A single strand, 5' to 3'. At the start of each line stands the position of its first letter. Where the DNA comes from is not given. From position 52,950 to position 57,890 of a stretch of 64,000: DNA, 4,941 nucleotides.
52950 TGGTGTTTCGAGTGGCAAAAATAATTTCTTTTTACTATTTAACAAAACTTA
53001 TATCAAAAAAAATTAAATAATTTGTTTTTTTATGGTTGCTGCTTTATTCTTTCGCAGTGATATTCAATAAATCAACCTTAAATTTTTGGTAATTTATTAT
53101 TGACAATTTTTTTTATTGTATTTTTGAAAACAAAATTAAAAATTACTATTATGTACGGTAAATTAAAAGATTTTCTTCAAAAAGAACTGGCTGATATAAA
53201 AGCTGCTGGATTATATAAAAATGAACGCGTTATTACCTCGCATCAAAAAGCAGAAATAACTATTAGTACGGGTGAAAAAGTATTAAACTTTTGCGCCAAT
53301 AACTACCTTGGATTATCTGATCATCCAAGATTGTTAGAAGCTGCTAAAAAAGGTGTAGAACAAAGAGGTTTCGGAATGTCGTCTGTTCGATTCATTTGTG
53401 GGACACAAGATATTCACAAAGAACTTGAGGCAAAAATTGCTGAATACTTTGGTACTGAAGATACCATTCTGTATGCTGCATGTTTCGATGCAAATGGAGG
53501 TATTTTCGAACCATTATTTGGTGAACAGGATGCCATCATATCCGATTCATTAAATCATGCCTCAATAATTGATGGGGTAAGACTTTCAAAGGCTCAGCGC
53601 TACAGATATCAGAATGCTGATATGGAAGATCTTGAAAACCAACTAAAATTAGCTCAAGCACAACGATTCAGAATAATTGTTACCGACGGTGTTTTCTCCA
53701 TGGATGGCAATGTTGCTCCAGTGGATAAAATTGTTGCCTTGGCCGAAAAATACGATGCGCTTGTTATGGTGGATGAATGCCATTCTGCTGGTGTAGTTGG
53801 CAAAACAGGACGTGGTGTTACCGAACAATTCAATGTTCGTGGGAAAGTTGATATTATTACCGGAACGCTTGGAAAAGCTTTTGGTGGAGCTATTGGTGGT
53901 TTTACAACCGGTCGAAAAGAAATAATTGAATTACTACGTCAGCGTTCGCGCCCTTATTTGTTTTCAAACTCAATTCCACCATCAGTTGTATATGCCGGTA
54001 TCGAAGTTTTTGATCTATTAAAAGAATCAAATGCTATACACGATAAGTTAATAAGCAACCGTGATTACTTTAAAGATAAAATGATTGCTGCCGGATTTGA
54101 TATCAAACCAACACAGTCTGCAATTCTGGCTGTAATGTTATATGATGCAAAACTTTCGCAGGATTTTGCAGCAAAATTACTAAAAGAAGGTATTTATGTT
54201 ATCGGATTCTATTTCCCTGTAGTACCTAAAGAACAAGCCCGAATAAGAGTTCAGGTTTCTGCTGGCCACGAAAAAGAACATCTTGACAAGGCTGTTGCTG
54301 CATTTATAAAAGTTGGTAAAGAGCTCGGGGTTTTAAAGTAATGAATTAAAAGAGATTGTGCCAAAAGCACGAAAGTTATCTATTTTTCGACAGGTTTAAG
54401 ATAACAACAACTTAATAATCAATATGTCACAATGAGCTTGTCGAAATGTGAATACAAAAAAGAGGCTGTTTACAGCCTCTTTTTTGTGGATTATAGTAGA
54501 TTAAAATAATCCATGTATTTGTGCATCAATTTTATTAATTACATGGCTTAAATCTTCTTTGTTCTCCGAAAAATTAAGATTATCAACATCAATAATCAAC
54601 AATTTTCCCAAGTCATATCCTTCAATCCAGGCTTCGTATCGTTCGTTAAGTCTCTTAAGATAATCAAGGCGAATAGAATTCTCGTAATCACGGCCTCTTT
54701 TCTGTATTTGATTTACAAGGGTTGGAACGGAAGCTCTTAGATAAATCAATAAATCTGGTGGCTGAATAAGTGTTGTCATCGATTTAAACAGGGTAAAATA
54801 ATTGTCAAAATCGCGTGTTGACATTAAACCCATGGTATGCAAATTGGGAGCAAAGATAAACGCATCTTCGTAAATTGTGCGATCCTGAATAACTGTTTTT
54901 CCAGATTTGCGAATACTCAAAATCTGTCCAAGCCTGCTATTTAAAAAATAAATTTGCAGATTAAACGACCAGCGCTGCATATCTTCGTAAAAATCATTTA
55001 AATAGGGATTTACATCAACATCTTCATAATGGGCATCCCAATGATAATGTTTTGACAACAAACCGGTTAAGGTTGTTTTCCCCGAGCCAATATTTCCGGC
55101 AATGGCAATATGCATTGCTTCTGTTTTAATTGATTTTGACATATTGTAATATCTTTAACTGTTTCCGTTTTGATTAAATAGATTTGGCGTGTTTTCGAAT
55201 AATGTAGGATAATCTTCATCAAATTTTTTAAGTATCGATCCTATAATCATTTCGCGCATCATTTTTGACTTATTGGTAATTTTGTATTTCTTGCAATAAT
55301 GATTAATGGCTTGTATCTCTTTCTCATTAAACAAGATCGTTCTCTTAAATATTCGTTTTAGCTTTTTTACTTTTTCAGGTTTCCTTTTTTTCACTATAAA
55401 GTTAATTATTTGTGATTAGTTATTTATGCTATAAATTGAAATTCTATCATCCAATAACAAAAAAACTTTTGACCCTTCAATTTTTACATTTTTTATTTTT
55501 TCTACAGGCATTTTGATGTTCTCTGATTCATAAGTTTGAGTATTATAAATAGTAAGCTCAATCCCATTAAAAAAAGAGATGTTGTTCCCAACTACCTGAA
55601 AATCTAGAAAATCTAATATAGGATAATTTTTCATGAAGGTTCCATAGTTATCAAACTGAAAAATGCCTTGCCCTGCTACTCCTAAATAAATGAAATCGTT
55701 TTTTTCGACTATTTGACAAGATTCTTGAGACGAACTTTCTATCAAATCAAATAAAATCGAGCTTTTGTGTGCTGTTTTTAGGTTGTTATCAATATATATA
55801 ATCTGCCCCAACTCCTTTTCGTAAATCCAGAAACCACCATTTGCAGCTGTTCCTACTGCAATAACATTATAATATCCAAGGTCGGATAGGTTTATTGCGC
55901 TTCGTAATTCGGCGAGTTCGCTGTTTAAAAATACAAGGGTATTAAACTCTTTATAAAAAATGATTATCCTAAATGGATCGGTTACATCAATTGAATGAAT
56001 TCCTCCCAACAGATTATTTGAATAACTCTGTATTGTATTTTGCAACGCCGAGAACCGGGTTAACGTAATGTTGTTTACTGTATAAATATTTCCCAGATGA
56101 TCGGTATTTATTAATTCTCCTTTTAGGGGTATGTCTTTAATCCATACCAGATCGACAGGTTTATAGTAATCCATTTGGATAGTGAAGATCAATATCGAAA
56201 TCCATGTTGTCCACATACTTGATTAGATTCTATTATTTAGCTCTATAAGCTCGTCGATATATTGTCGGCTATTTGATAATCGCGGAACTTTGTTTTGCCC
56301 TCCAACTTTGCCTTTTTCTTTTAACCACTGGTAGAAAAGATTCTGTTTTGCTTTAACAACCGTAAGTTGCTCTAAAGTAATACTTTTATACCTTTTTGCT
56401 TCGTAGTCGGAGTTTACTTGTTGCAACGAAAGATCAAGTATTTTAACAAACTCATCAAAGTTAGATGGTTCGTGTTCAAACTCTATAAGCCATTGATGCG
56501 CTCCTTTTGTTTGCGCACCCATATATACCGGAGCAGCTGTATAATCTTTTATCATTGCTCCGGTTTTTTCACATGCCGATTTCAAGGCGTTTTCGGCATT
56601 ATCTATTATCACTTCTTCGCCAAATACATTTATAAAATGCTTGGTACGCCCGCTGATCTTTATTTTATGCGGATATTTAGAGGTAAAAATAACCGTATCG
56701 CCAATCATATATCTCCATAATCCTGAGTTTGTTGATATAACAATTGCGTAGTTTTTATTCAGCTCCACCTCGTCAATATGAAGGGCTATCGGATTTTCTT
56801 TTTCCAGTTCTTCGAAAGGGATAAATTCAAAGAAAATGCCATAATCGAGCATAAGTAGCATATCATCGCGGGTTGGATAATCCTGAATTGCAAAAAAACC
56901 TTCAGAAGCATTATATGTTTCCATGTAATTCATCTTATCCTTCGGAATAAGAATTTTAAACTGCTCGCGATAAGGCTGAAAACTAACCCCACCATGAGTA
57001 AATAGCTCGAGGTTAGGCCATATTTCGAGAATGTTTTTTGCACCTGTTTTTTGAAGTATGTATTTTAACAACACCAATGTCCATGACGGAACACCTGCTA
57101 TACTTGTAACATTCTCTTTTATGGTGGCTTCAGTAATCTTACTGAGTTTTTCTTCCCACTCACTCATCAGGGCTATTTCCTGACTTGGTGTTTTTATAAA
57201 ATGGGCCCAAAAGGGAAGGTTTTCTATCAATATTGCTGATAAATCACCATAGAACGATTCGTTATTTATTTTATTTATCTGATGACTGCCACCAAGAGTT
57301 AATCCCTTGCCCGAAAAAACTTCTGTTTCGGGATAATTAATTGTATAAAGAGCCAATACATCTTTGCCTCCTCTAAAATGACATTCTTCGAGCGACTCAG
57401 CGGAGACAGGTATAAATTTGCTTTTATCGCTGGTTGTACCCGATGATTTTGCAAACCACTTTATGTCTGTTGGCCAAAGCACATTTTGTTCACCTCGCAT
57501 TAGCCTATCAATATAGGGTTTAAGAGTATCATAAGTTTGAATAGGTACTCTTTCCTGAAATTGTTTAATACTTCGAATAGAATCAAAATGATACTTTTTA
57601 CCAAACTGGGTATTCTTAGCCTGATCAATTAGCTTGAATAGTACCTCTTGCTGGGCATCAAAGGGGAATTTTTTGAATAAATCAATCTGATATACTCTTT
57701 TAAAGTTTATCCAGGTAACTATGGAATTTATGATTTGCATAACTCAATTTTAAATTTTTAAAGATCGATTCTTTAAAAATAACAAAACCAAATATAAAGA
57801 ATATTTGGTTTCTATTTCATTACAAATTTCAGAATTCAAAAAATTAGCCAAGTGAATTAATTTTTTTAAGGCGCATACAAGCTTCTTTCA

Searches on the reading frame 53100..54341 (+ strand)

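Call 64: search_protein_families(library=ncbifam, proteins=[window:53100-54341:+], max_evalue=1e-8)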
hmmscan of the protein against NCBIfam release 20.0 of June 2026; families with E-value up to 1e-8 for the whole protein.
window:53100-54341:+ (413 aa): 12 families
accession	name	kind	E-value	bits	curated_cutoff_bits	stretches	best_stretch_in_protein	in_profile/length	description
TIGR01822.1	2am3keto_CoA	equivalog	4.8e-207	687.5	493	1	22-412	1-393/393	glycine C-acetyltransferase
NF005394.0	PRK06939.1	equivalog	4.7e-193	641.3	460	1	19-411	2-396/397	glycine C-acetyltransferase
TIGR01825.1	gly_Cac_T_rel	subfamily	2.5e-134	447.8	535.4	1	26-412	1-385/385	BioF/Kbl family PLP-dependent acyltransferase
TIGR00858.1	bioF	equivalog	2.3e-111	372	426.45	1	40-401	3-363/365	8-amino-7-oxononanoate synthase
NF047600.1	SerpalmtaseCFB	equivalog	9.6e-106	353.8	640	1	28-410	13-393/395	serine palmitoyltransferase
NF047599.1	SerpalmtaseBetaP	equivalog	7.3e-93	311.3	500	1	28-410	12-394/394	serine palmitoyltransferase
TIGR01821.1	5aminolev_synth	equivalog_domain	1.3e-83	281.1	338.55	1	24-410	5-398/402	5-aminolevulinate synthase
NF047603.1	SerpalmtaseAlphaP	equivalog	1.2e-71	241.5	670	1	50-412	36-399/399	serine palmitoyltransferase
NF005526.0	PRK07179.1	equivalog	1.3e-52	178.7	428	1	56-403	51-393/407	alpha-hydroxyketone-type quorum-sensing autoinducer synthase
NF005697.0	PRK07505.1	subfamily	3.7e-50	170.7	342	1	45-405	34-398/405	hypothetical protein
NF004608.1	PRK05937.1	equivalog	2.1e-33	115.6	399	1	59-399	2-339/366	8-amino-7-oxononanoate synthase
NF000586.1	PRK00011.1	subfamily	6.6e-09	35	335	1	159-363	125-327/404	serine hydroxymethyltransferase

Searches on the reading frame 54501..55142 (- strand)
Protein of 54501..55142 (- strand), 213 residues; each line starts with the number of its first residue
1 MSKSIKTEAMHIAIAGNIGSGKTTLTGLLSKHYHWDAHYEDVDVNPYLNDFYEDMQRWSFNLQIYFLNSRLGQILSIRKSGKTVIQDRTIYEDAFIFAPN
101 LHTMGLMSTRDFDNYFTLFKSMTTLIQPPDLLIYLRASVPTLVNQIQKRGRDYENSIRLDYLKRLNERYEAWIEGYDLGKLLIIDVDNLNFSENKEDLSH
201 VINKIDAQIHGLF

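Call 64: search_protein_families(library=ncbifam, proteins=[window:54501-55142:-], max_evalue=1e-8)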
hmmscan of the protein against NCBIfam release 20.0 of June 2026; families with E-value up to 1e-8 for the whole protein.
window:54501-55142:- (213 aa): 0 families

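Call 66: search_protein_families(library=pfam, proteins=[window:54501-55142:-], max_evalue=0.00001)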
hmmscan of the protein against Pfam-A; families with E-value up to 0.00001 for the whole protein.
window:54501-55142:- (213 aa): 1 family
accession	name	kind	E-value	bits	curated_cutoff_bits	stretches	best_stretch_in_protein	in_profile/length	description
PF01712.25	dNK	-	4.9e-57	193.4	27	1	12-208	1-201/203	Deoxynucleoside kinase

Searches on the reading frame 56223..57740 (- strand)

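Call 64: search_protein_families(library=ncbifam, proteins=[window:56223-57740:-], max_evalue=1e-8)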
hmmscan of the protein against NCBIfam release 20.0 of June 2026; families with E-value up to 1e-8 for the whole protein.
window:56223-57740:- (505 aa): 1 family
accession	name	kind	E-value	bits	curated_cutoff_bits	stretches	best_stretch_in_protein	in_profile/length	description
NF052613.1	OlsH_GH3_orni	equivalog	3.2e-125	418.6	620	1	19-501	31-510/524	lyso-ornithine lipid synthetase OlsH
